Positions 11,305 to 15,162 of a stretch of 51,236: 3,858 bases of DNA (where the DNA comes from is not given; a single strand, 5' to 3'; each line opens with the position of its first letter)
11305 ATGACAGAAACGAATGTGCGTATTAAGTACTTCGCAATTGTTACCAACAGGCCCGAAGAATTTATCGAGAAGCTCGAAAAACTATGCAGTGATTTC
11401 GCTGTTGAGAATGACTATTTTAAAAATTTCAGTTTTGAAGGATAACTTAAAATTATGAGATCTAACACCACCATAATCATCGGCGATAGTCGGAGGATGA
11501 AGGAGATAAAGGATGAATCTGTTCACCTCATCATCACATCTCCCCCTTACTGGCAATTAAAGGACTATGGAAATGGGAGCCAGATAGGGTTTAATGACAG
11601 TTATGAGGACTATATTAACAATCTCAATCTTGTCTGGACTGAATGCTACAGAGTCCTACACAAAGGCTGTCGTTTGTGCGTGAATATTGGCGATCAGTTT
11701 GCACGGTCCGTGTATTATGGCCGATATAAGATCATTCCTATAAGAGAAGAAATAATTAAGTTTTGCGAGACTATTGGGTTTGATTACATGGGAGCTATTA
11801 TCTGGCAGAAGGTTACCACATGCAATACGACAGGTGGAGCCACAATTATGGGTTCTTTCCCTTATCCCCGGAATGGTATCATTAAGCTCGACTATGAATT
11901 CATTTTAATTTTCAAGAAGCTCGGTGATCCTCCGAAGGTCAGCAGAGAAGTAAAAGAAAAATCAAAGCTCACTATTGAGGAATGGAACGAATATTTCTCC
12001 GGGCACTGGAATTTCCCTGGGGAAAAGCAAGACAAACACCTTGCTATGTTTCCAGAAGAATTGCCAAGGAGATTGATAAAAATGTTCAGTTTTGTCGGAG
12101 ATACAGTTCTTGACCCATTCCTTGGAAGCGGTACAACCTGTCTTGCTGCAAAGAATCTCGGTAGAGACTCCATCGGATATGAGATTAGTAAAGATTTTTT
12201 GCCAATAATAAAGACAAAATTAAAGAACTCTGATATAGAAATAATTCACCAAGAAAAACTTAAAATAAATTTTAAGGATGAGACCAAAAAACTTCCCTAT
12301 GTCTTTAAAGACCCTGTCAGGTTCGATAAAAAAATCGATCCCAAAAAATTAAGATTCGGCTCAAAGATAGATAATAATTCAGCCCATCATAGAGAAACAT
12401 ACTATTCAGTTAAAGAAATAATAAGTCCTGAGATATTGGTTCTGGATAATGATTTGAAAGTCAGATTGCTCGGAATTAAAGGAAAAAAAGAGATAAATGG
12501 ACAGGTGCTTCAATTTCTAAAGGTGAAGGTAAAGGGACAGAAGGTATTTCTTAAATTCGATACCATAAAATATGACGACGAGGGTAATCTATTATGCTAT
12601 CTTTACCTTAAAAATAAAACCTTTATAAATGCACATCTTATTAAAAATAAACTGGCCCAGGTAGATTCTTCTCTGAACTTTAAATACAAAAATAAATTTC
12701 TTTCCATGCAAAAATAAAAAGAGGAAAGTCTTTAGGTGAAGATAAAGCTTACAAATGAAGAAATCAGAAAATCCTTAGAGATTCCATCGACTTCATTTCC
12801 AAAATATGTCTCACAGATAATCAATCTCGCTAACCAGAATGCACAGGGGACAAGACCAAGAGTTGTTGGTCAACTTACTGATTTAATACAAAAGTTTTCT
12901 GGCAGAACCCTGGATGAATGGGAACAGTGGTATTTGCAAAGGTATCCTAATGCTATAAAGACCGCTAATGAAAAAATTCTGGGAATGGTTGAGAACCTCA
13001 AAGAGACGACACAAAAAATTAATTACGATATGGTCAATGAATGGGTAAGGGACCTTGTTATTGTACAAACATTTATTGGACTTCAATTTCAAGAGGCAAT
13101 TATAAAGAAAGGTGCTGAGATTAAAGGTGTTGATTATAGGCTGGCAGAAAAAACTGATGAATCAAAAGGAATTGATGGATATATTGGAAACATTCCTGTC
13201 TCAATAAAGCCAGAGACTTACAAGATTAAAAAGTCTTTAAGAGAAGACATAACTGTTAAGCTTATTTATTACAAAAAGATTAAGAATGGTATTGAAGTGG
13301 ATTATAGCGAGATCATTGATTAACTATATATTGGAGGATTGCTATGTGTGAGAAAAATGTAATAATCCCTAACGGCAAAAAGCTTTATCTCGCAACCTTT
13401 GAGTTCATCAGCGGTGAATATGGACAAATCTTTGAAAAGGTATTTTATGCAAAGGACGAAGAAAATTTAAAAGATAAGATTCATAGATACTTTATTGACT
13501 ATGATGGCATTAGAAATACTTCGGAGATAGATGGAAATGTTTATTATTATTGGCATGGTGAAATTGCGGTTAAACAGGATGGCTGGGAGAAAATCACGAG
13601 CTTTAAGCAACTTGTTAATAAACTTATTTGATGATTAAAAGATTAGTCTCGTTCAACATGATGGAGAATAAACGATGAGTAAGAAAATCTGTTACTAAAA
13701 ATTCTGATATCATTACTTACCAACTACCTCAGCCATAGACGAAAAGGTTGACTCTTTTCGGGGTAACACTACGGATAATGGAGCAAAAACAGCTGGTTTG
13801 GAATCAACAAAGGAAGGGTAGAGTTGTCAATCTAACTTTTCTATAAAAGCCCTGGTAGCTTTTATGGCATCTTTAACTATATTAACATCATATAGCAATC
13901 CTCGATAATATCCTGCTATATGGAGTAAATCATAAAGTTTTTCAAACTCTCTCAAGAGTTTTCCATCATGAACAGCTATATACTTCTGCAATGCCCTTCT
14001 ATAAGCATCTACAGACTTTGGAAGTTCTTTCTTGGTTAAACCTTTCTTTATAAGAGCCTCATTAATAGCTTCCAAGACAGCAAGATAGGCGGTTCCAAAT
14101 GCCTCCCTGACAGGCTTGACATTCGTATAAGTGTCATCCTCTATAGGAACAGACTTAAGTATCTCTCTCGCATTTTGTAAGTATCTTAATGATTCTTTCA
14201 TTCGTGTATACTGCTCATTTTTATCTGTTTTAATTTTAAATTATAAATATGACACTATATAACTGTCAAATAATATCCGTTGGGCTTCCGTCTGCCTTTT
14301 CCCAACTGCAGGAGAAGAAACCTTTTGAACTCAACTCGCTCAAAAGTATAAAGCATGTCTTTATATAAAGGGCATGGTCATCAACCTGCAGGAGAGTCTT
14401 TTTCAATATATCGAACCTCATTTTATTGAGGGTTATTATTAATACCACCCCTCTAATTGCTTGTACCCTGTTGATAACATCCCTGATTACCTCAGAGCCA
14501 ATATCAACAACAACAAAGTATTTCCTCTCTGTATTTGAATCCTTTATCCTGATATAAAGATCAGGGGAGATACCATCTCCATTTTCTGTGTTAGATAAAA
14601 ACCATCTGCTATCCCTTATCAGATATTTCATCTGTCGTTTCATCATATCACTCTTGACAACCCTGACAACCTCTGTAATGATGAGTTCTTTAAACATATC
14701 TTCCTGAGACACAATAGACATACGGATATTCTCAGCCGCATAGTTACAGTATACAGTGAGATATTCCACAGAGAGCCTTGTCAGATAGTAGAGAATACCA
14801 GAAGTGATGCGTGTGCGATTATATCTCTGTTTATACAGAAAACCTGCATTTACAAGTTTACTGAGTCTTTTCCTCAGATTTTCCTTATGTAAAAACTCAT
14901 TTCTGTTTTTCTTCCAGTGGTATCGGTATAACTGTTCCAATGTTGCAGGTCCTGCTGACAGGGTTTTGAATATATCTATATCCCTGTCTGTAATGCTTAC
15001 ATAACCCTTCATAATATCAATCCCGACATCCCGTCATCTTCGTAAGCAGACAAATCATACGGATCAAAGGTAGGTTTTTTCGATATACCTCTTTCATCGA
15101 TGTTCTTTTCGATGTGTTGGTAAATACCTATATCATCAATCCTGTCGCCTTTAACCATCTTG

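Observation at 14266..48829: Sigma factor -> T4P/T2SS-like machine -> F-type T4SS -> coupling protein: one ~34.5-kb co-directional transfer super-array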

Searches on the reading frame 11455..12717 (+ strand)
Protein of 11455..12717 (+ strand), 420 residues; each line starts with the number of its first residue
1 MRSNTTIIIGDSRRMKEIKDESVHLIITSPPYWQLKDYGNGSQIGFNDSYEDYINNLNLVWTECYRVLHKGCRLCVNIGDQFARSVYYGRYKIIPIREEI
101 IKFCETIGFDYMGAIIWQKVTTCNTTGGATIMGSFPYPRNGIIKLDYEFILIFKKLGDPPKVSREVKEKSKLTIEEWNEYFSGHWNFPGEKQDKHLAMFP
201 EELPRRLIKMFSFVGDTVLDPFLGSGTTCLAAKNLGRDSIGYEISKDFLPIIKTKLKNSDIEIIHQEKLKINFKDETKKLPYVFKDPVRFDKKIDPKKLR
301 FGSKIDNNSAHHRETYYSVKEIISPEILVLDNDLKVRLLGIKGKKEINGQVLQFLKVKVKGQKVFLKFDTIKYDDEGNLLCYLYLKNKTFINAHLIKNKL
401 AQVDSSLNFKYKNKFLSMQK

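Call 12: search_protein_families(library=pfam, proteins=[window:11455-12717:+], max_evalue=0.01)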
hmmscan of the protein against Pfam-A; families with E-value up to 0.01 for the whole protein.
window:11455-12717:+ (420 aa): 3 families
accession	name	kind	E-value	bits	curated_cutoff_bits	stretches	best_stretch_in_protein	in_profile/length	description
PF01555.25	N6_N4_Mtase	-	6.2e-45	154.3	26.7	1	23-253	1-220/221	DNA methylase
PF00565.23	SNase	-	1.3e-05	26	21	1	353-419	28-94/107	Staphylococcal nuclease homologue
PF08241.18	Methyltransf_11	-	0.0011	20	21.2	0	223-277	5-60/95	Methyltransferase domain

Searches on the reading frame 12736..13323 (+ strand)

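Call 15: search_protein_families(library=pfam, proteins=[window:12736-13323:+], max_evalue=5)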
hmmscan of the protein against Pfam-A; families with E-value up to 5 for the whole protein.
window:12736-13323:+ (195 aa): 4 families
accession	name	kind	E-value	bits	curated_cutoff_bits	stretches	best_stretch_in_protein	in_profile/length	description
PF09568.16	RE_MjaI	-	1.5e-64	217.2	22.7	1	26-188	1-164/164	MjaI restriction endonuclease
PF00203.26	Ribosomal_S19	-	0.022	15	27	1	78-119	10-48/81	Ribosomal protein S19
PF05903.20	Peptidase_C97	-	0.088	13.1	29.2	1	96-161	7-64/151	PPPDE putative peptidase domain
PF22188.2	Phage_spike_P1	-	0.15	12.3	27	1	126-180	35-90/152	Phage PM2 spike protein P1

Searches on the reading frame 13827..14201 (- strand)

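Call 6: search_protein_families(library=pfam, proteins=[window:13827-14201:-], max_evalue=0.01)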
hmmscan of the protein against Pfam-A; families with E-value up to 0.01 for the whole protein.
window:13827-14201:- (124 aa): 1 family
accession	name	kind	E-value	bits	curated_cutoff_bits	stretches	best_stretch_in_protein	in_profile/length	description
PF18498.6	DUF5618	-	6.3e-38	130.2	33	1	2-123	4-119/121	Domain of unknown function (DUF5618)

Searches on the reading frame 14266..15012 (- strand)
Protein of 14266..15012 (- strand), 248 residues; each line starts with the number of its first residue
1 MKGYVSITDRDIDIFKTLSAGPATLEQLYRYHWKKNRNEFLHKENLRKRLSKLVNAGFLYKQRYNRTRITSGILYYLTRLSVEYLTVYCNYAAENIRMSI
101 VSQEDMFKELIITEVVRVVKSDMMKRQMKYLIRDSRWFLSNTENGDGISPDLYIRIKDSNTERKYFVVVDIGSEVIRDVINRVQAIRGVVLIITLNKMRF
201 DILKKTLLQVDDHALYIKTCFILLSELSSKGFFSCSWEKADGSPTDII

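Call 6: search_protein_families(library=pfam, proteins=[window:14266-15012:-], max_evalue=0.01)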
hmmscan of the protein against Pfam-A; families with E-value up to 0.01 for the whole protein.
window:14266-15012:- (248 aa): 0 families

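Call 8: search_protein_families(library=ncbifam, proteins=[window:14266-15012:-], max_evalue=0.01)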
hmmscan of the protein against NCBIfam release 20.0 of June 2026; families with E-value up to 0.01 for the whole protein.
window:14266-15012:- (248 aa): 1 family
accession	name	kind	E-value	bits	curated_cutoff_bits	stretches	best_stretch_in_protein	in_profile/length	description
NF007762.0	PRK10444.1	equivalog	0.0085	15.7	368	0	105-204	108-209/250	HAD-IIA family hydrolase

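Call 15: search_protein_families(library=pfam, proteins=[window:14266-15012:-], max_evalue=5)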
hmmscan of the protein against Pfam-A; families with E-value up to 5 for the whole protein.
window:14266-15012:- (248 aa): 2 families
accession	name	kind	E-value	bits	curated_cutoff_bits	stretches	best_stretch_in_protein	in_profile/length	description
PF08461.16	HTH_12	-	0.019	15.3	21.4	1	35-70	24-59/66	Ribonuclease R winged-helix domain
PF12840.13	HTH_20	-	0.26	11.7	27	1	13-59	8-48/51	Helix-turn-helix domain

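Call 74: search_protein_representatives(protein=window:14266-15012:-)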
Query: 248 residues. Proteins with E-value up to 0.001 (for the whole library): 80; up to 1e-10: 23; up to 1e-30: 2. The best 80 are listed.
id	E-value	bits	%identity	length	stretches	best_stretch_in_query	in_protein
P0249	3.1e-159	543.7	100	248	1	1-248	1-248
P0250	8.4e-33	130.0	34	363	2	4-248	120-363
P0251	4.7e-21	91.6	31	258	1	6-245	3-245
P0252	5.4e-21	91.4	29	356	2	2-248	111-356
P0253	6.4e-19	84.6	33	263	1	6-243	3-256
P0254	4.8e-18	81.8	27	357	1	3-245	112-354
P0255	7.5e-18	81.1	28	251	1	6-244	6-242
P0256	1.2e-17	80.5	31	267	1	5-247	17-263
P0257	1.5e-15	73.6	29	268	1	4-232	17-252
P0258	2.7e-15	72.8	29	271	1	4-244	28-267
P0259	4.9e-15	71.9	30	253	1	6-246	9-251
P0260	5.5e-15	71.7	28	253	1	5-206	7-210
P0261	5.6e-15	71.7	31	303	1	5-243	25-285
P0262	1.3e-14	70.6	29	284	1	4-226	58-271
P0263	8.7e-14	67.8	31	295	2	43-194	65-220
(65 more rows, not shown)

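Call 76: search_protein_families(library=pfam, alignment_id=A3, max_evalue=0.01)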
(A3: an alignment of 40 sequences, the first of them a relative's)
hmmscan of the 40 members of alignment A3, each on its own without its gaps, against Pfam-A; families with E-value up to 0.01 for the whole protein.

A. member 1, P0249 (248 aa): 0 families

B. families by the number of members that match (of 40 scanned): 9 families
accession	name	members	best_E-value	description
PF13814.12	Replic_Relax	32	4.3e-14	Replication-relaxation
PF13601.12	HTH_34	2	1.7e-05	Winged helix DNA-binding domain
PF04851.21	ResIII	1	0.00051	Type III restriction enzyme, res subunit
PF03551.20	PadR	1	0.0015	Transcriptional regulator PadR-like family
PF01022.26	HTH_5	1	0.0016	Bacterial regulatory protein, arsR family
PF25213.1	HVO_A0261_N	1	0.0044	HVO_A0261 N-terminal domain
PF00743.25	FMO-like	1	0.0052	Flavin-binding monooxygenase-like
PF21524.3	SAMD1_WH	1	0.0055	SAM domain-containing protein 1, WH domain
PF09001.16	DUF1890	1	0.0081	Domain of unknown function (DUF1890)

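Call 77: search_solved_structures(query=A3, max_evalue=1)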
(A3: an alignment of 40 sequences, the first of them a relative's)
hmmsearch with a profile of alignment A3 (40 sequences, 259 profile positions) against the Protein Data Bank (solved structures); distinct sequences matched with E-value up to 1: 46.
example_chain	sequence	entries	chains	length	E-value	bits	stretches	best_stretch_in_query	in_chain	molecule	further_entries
5hs7_A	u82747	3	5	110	8.4e-05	24.8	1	15-85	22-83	HTH-type transcriptional regulator YodB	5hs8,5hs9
1xma_A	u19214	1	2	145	0.0021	20.2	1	12-91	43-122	Predicted transcriptional regulator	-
5yhz_A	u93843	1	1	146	0.0038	19.4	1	27-90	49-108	Zinc transport transcriptional regulator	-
5yhy_A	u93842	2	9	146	0.0039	19.4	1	27-90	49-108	Zinc transport transcriptional regulator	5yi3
5yi0_B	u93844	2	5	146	0.004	19.3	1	27-90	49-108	Zinc transport transcriptional regulator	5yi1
5yhx_A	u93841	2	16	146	0.0042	19.3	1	27-90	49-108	Zinc transport transcriptional regulator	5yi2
3elk_A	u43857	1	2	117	0.0062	18.7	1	15-91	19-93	Putative transcriptional regulator TA0346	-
6fi9_A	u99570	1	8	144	0.0079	18.4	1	4-89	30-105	Transcriptional regulator ZitR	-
2xu6_A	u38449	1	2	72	0.0097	18.1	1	162-206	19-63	MDV1 COILED COIL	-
6i7o_C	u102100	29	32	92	0.03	16.4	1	31-94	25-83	40S ribosomal protein S10-A | Small ribosomal subunit protein eS10A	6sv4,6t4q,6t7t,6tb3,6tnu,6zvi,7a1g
4uer_7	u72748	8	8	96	0.032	16.3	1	31-95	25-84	ES10 | 40S ribosomal protein S10-A | Small ribosomal subunit protein eS10A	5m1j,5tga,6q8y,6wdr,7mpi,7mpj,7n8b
5i4l_C0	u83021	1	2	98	0.034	16.3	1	31-95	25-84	40S ribosomal protein S10-A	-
6woo_KK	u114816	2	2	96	0.035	16.2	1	31-95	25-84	eS10 | Small ribosomal subunit protein eS10A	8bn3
5fci_C0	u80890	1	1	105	0.037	16.2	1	31-95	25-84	40S ribosomal protein S10-A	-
3j6x_10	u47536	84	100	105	0.043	15.9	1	31-95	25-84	40S ribosomal protein S10 | 40S ribosomal protein S10-A | eS10 (yeast S10)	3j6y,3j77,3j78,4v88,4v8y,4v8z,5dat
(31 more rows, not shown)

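Call 92: predict_structure(alignment_id=A3)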
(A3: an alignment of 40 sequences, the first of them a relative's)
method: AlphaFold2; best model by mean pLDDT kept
length: 248 residues; sequences in the alignment: 40
mean_pLDDT: 93.4   pTM: 0.91
mean pLDDT of the five models: 93.4, 93.1, 92.6, 92.0, 91.9
residues with pLDDT >= 90: 216; 70-90: 21; 50-70: 11; < 50: 0
segments of 3 or more residues with pLDDT < 50: none
pLDDT, mean of each block of 10 residues (from residue 1): 84 97 96 71 93 97 86 95 98 96 95 98 95 93 78 96 97 97 95 98 97 95 98 96 93
secondary structure, 60 per line:
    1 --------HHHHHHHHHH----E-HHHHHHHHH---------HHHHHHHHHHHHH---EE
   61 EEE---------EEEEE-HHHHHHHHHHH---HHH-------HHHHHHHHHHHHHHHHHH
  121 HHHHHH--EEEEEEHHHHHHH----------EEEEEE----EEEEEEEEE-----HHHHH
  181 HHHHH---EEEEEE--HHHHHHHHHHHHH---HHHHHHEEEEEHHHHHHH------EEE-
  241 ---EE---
elements in order: H9-18 H25-33 H43-55 E59-63 E73-77 H79-89 H103-126 E129-134 H135-141 E152-157 E162-170 H176-185 E189-194 H197-209 H213-218 E219-223 H224-230 E237-239

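Call 94: fold_search(model_id=the predicted structure, library=pdb)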
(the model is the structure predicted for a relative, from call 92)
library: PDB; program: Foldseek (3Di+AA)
matches with E <= 10: 482; with E <= 0.001: 3
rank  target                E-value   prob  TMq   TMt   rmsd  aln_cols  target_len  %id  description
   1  2ph7_B                3.9e-04  0.90  0.24  0.26  14.4       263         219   12  Crystal structure of AF2093 from Archaeoglobus fulgidus (released 2007-05-08)
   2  2fok_A                4.7e-04  0.97  0.30  0.16  14.0       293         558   13  STRUCTURE OF RESTRICTION ENDONUCLEASE FOKI (released 1998-06-17)
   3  2fok_B                7.1e-04  0.96  0.30  0.16  14.5       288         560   14  STRUCTURE OF RESTRICTION ENDONUCLEASE FOKI (released 1998-06-17)
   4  1fok_A                1.5e-03  0.85  0.26  0.14  15.6       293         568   13  STRUCTURE OF RESTRICTION ENDONUCLEASE FOKI BOUND TO DNA (released 1997-12-03)
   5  5x11_B                7.7e-03  0.99  0.30  0.41  15.8       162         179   14  Crystal structure of Bacillus subtilis PadR in complex with operator DNA (released 2017-11-22)
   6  5x11_E                9.8e-03  0.99  0.28  0.38  15.9       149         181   13  Crystal structure of Bacillus subtilis PadR in complex with operator DNA (released 2017-11-22)
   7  5x11_D                1.0e-02  0.99  0.28  0.39  15.2       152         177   12  Crystal structure of Bacillus subtilis PadR in complex with operator DNA (released 2017-11-22)
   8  5x11_C                1.1e-02  0.98  0.28  0.39  16.6       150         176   12  Crystal structure of Bacillus subtilis PadR in complex with operator DNA (released 2017-11-22)
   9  5x11_G                1.2e-02  0.97  0.28  0.39  16.1       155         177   16  Crystal structure of Bacillus subtilis PadR in complex with operator DNA (released 2017-11-22)
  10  5x11_A                1.2e-02  0.97  0.28  0.38  15.4       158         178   13  Crystal structure of Bacillus subtilis PadR in complex with operator DNA (released 2017-11-22)
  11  5x11_F                1.4e-02  0.99  0.28  0.38  16.0       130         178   15  Crystal structure of Bacillus subtilis PadR in complex with operator DNA (released 2017-11-22)
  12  6yxx_BN               1.6e-02  0.94  0.23  0.35  15.0       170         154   15  State A of the Trypanosoma brucei mitoribosomal large subunit assembly intermediate (released 2020-10-14)
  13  5icc                  2.1e-02  0.30  0.19  0.14  17.5       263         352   12  Crystal structure of (S)-norcoclaurine 6-O-methyltransferase with S-adenosyl-L-homocysteine (released 2016-06-08)
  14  5z7b_A                3.2e-02  0.94  0.26  0.32  15.8       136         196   10  Crystal structure of the VanR transcription factor in complex with vanillate (released 2018-08-29)
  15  3c0u_B                3.2e-02  0.38  0.23  0.29  14.4       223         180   12  Crystal structure of E.coli yaeQ protein (released 2008-01-29)
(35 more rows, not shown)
